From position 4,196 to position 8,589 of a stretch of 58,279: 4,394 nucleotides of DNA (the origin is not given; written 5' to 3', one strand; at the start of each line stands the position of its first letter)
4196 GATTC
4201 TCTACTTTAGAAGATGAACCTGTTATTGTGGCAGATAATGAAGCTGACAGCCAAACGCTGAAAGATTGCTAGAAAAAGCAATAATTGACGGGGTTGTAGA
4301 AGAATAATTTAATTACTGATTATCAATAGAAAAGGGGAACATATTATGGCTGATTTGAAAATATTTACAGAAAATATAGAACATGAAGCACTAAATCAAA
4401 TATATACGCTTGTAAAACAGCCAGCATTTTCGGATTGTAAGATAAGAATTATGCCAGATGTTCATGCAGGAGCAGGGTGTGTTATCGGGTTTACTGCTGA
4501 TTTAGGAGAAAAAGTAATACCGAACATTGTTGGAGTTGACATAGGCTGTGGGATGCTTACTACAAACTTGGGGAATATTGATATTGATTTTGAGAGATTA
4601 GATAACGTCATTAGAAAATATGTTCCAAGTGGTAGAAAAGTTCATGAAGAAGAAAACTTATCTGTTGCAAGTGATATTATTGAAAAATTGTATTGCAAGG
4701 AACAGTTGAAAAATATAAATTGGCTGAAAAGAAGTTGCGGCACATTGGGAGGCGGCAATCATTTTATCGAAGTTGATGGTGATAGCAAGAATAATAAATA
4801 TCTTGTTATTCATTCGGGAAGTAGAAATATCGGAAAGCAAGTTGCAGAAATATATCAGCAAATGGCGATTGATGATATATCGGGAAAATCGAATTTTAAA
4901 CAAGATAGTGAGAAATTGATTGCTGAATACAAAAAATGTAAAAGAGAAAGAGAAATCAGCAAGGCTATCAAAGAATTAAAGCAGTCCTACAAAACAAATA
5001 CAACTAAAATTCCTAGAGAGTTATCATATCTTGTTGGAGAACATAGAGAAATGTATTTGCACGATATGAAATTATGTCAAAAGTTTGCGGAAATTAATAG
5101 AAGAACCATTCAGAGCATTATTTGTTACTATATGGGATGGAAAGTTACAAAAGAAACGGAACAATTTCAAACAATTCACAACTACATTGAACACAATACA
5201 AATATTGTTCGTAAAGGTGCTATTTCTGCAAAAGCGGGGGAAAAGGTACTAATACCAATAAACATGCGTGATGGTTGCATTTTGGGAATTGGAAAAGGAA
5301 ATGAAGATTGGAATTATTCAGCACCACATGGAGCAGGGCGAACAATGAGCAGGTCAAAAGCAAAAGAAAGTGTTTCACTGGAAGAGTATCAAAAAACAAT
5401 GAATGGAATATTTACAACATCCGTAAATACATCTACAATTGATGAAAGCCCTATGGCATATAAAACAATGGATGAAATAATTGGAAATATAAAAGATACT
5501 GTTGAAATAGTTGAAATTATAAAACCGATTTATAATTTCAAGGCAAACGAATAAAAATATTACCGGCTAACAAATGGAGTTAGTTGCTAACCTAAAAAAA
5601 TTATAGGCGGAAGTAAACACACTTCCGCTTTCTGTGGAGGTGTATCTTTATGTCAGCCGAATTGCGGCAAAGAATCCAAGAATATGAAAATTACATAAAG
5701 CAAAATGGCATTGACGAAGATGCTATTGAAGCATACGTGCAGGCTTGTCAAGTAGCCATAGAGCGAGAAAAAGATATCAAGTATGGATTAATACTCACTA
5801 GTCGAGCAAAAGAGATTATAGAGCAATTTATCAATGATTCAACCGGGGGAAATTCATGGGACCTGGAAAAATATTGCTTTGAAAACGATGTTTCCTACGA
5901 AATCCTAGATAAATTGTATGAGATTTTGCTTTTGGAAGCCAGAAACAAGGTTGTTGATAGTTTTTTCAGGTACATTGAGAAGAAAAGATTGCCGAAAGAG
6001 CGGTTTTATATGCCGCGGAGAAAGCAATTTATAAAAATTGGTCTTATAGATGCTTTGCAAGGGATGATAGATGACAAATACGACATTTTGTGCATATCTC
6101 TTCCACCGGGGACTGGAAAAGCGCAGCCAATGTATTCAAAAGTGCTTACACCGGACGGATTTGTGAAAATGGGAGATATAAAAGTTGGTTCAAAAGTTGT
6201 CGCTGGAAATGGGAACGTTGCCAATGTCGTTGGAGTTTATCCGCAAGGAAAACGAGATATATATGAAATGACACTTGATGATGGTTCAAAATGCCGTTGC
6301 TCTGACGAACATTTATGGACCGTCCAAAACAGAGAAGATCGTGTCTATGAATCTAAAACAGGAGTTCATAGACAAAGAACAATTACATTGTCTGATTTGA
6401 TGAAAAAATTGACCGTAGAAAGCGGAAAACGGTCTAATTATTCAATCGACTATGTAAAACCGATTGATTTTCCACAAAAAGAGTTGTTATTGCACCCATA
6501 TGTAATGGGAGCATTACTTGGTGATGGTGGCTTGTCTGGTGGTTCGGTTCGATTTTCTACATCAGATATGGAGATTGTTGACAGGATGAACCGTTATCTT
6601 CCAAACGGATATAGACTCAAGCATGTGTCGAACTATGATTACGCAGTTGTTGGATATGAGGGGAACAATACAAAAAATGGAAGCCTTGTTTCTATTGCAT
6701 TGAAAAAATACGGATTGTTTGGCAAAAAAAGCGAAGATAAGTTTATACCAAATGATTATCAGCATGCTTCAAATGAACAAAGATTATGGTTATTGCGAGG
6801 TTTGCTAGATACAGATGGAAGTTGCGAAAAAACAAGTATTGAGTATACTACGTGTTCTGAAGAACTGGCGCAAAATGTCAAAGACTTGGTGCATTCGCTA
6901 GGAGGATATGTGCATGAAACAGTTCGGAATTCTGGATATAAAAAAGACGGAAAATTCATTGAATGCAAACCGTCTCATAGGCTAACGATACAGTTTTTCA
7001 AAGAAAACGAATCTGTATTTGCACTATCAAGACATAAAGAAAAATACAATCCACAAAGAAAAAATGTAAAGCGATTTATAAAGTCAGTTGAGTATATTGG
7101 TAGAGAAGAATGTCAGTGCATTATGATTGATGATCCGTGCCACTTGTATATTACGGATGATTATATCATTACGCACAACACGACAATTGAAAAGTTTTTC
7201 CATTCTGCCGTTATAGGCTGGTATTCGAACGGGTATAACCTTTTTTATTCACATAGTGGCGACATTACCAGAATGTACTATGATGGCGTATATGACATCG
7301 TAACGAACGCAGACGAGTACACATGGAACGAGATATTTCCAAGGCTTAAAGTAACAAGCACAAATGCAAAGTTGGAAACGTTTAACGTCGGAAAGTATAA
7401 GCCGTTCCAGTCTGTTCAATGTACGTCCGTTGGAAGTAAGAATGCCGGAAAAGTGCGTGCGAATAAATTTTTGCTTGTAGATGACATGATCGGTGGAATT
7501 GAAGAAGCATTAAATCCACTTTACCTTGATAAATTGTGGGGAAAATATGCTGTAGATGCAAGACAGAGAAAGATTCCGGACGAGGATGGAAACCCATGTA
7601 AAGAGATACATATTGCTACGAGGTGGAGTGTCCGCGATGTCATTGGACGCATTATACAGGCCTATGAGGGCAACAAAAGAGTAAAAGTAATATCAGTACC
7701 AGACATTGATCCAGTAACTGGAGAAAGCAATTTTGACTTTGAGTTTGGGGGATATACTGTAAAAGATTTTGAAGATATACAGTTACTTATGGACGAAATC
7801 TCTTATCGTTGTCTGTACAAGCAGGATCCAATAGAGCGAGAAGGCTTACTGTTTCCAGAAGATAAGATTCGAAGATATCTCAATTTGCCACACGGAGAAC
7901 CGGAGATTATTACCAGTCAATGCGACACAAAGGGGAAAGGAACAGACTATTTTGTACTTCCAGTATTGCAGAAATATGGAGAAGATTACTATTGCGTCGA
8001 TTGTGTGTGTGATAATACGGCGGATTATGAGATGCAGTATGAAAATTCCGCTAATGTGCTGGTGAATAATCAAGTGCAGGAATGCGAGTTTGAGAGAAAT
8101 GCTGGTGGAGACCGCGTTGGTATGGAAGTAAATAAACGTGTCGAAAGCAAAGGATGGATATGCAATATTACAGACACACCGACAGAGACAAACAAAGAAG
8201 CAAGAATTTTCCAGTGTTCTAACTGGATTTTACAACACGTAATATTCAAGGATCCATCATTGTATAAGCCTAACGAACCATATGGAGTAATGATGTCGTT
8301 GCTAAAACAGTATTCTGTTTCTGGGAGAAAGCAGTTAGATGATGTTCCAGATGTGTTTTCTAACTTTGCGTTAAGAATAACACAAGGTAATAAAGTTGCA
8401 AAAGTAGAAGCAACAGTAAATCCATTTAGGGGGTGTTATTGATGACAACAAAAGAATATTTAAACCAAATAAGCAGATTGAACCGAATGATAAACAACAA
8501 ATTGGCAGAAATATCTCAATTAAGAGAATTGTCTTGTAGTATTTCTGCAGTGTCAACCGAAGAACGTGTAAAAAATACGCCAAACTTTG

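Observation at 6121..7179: Class 3 (WCT-type) intein with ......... endonuclease inserted in the TerL P-loop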

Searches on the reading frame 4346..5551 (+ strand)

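Call 29: search_protein_families(library=phrogs, proteins=[window:4346-5551:+], max_evalue=0.001)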
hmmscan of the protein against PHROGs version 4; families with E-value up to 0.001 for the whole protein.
window:4346-5551:+ (402 aa): 2 families
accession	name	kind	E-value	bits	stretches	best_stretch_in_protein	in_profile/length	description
phrog_1075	-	DNA, RNA and nucleotide metabolism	2.4e-127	426.8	1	3-402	65-443/459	tRNA splicing ligase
phrog_32430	-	DNA, RNA and nucleotide metabolism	5.6e-50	169.7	1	263-400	2-138/139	tRNA splicing ligase RtcB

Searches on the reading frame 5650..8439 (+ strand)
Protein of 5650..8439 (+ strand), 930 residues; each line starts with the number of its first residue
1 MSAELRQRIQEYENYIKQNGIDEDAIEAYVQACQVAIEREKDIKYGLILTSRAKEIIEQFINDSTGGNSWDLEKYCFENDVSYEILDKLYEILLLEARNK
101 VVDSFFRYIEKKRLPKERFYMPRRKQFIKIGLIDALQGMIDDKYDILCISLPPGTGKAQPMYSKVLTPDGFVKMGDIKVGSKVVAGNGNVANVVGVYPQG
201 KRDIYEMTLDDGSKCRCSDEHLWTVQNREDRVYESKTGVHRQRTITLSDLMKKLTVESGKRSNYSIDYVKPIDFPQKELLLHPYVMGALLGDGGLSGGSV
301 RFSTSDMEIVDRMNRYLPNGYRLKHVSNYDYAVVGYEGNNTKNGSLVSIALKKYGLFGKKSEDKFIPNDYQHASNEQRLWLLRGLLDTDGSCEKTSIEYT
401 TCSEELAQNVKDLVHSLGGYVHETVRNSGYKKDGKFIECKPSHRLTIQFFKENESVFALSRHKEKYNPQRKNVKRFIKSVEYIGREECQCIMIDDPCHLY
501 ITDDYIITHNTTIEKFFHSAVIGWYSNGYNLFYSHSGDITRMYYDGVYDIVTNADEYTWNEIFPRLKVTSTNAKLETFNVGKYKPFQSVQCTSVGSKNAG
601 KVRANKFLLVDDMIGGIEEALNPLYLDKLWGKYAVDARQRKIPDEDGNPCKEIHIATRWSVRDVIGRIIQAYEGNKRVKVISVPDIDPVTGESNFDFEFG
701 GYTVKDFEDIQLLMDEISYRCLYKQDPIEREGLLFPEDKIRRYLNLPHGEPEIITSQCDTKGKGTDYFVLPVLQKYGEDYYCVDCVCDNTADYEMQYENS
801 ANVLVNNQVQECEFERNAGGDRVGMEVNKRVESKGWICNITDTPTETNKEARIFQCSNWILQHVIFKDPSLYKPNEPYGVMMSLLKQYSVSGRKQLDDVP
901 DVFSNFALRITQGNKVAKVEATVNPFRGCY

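Call 5: search_protein_families(library=pfam, proteins=[window:5650-8439:+], max_evalue=1)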
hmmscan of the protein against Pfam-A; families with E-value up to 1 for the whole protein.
window:5650-8439:+ (930 aa): 6 families
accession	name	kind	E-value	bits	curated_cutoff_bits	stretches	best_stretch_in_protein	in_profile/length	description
PF14528.11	LAGLIDADG_3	-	9.3e-10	39.1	22.5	1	376-433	1-59/82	LAGLIDADG-like domain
PF22530.2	Terminase-T7_RNaseH-like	-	2e-06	28.4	27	1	759-861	2-103/108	Terminase Bacteriophage T7, Ribonuclease H-like domain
PF17289.8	Terminase_6C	-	0.00069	20.1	22.6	1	762-857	8-101/155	Terminase RNaseH-like domain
PF20306.3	Sp-DndD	-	0.019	15.5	27.2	1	72-92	6-26/51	Small protein found in certain Dnd DNA modification systems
PF05203.21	Hom_end_hint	-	0.084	13.3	32.1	1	165-211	8-54/228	Hom_end-associated Hint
PF14890.11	Intein_splicing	-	0.085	13.1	35.8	1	192-550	37-138/155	Intein splicing domain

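Call 6: search_protein_families(library=ncbifam, proteins=[window:5650-8439:+], max_evalue=1)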
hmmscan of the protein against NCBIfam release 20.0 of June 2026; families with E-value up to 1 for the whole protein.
window:5650-8439:+ (930 aa): 6 families
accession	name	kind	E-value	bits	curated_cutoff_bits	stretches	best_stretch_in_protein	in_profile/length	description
NF005852.0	PRK07773.1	equivalog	5.3e-07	28.3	780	1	347-426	581-665/886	replicative DNA helicase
NF033889.1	termin_lrg_T7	equivalog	1.2e-06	27.7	150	1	755-856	336-437/500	phage terminase large subunit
TIGR01630.1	psiM2_ORF9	equivalog_domain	0.00024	21.7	41.65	1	778-870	14-105/142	phage terminase large subunit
NF038098.1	GyrA_w_intein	exception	0.00047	18.1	1850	1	354-426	312-389/1232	intein-containing DNA gyrase subunit A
NF003157.0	PRK04132.1-2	equivalog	0.0016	16.4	1103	1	351-418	241-303/864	replication factor C small subunit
TIGR01445.1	intein_Nterm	domain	0.098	13.6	24.5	1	163-221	6-79/83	intein N-terminal splicing region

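Call 9: search_dna_similar(query=window:5650-8439:+, collection=phages, mode=protein, max_rows=30)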
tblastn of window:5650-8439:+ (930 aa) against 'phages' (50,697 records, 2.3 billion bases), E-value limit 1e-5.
Records with a match: 915; places in all: 965; records where one place covers at least 80% of the query: 6.
Best place of each record, by identity: 60-80% 1; <60% 914.
By first word of the organism name: Mycobacterium 298; Salmonella 177; Vibrio 65; Stx2a-converting 49; Lactococcus 36; Klebsiella 34; Streptococcus 33; Escherichia 28; Pseudomonas 24; Aeromonas 19; and 53 more.
By host as written in the record: Mycobacterium smegmatis mc2 155 229; - 134; Salmonella enterica 41; Mycobacterium smegmatis mc#155 34; Klebsiella pneumoniae 28; Salmonella enterica subsp. enterica serovar Enteritidis 28; Salmonella enterica subsp. enterica serovar Typhimurium 27; Salmonella sp. 16; and 196 more.
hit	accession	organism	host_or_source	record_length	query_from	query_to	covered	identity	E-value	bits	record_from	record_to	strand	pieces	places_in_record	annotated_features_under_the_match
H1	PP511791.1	Dulem virus 39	Propithecus coquereli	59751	2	927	67%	73.7%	0e+0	946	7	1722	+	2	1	terminase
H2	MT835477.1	Bacteriophage sp.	human fecal samples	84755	84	907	51%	43.1%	3e-85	396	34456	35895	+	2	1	record has no annotation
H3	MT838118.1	Bacteriophage sp.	human fecal samples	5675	87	928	53%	41.1%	9e-84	383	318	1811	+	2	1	record has no annotation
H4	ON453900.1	Clostridium phage Maintenon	[Clostridium] innocuum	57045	88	913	56%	36.0%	1e-60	292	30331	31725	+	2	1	terminase large subunit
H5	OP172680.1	Bacteroides phage BK649P1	Bacteroides ovatus BSC649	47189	147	907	82%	23.7%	1e-17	95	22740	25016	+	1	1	hypothetical protein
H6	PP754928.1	Porphyromonas phage phage005b_ATCC49417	Porphyromonas gingivalis ATCC 49417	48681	147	904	82%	23.3%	1e-20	104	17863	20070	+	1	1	terminase large subunit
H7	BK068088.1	Porphyromonas phage phage005a_ATCC49417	Porphyromonas gingivalis ATCC 49417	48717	147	904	82%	23.3%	1e-20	104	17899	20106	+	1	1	terminase LSU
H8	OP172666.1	Bacteroides phage BF486P1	Bacteroides fragilis DA486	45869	147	907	82%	23.1%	5e-17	93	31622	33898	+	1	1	hypothetical protein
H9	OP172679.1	Bacteroides phage BF766P4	Bacteroides fragilis DA766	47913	147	904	82%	22.7%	2e-17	94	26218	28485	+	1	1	hypothetical protein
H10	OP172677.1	Bacteroides phage BF702P1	Bacteroides fragilis DA702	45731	147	904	82%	22.5%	2e-17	94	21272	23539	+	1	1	hypothetical protein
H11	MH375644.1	Vibrio phage YC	Vibrio coralliilyticus P1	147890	138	604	50%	32.5%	4e-46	186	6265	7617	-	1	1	DNA primase-helicase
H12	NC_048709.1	Vibrio phage YC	Vibrio coralliilyticus P1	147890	138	604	50%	32.5%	4e-46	186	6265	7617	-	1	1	DarB-like antirestriction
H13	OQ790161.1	Xanthomonas phage RTH11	Xanthomonas sp.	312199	16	511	53%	30.6%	2e-35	153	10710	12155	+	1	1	putative DNA helicase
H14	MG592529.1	Vibrio phage 1.161.O._10N.261.48.C5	Vibrio lentus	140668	135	513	41%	38.9%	3e-56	218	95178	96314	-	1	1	hedgehog/hint domain protein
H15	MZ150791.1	Gordonia phage YungMoney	Gordonia terrae 3612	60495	134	669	58%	27.2%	8e-28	128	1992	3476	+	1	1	5: terminase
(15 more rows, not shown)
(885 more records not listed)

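Call 10: get_annotated_region(hit=H1, flank=3000)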
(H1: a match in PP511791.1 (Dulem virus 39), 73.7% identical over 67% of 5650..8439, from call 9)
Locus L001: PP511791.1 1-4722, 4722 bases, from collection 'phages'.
description: Dulem virus 39 isolate Duke_28FS_1, complete genome.
organism: Dulem virus 39 (NCBI taxid 3145757)
taxonomy: Viruses; Duplodnaviria; Heunggongvirae; Uroviricota; Caudoviricetes
host: Propithecus coquereli; source: feces; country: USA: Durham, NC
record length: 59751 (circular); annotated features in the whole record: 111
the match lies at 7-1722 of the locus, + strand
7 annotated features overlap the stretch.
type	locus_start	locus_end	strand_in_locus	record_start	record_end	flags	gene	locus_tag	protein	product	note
CDS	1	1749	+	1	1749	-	-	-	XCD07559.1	terminase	-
CDS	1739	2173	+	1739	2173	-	-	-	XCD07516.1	hypothetical protein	-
CDS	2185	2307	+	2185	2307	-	-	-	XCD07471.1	hypothetical protein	-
CDS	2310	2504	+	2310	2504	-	-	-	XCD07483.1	hypothetical protein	-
CDS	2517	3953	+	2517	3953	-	-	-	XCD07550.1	portal protein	-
CDS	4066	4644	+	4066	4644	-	-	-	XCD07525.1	hypothetical protein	-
CDS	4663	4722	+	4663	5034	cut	-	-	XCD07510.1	hypothetical protein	-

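Call 11: get_annotated_region(hit=H4, flank=1500)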
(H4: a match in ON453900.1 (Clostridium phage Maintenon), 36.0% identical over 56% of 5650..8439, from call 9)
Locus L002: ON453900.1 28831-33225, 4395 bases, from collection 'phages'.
description: Clostridium phage Maintenon, complete genome.
organism: Clostridium phage Maintenon (NCBI taxid 2951972)
taxonomy: Viruses
host: [Clostridium] innocuum; source: feces; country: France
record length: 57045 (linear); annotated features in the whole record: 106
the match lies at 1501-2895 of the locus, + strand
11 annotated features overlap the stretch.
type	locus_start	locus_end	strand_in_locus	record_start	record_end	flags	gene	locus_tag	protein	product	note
CDS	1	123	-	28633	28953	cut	-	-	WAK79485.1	hypothetical protein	rasttk_feature_creation_tool=/opt/patric-common/ runtime/bin/phanotate version 1.5.0; ...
CDS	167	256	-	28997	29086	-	-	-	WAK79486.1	hypothetical protein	rasttk_feature_creation_tool=/opt/patric-common/ runtime/bin/phanotate version 1.5.0; ...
tRNA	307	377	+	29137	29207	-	-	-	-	tRNA-Trp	rasttk_feature_creation_tool=tRNAscan-SE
tRNA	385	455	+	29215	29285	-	-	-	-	tRNA-Gln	rasttk_feature_creation_tool=tRNAscan-SE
CDS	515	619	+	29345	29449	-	-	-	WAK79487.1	hypothetical protein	rasttk_feature_creation_tool=/opt/patric-common/ runtime/bin/phanotate version 1.5.0; ...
CDS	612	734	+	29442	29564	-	-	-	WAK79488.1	hypothetical protein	rasttk_feature_creation_tool=/opt/patric-common/ runtime/bin/phanotate version 1.5.0; ...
CDS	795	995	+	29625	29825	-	-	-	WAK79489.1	hypothetical protein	rasttk_feature_creation_tool=/opt/patric-common/ runtime/bin/phanotate version 1.5.0; ...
CDS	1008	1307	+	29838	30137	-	-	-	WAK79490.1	hypothetical protein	rasttk_feature_creation_tool=/opt/patric-common/ runtime/bin/phanotate version 1.5.0; ...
CDS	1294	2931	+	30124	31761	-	-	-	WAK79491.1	terminase large subunit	rasttk_feature_creation_tool=/opt/patric-common/ runtime/bin/phanotate version 1.5.0; HHpred against PHROGS v3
CDS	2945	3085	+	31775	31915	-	-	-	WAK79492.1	hypothetical protein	rasttk_feature_creation_tool=/opt/patric-common/ runtime/bin/phanotate version 1.5.0; ...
CDS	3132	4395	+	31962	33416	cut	-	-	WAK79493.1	portal protein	rasttk_feature_creation_tool=/opt/patric-common/ runtime/bin/phanotate version 1.5.0; HHpred against PHROGS v3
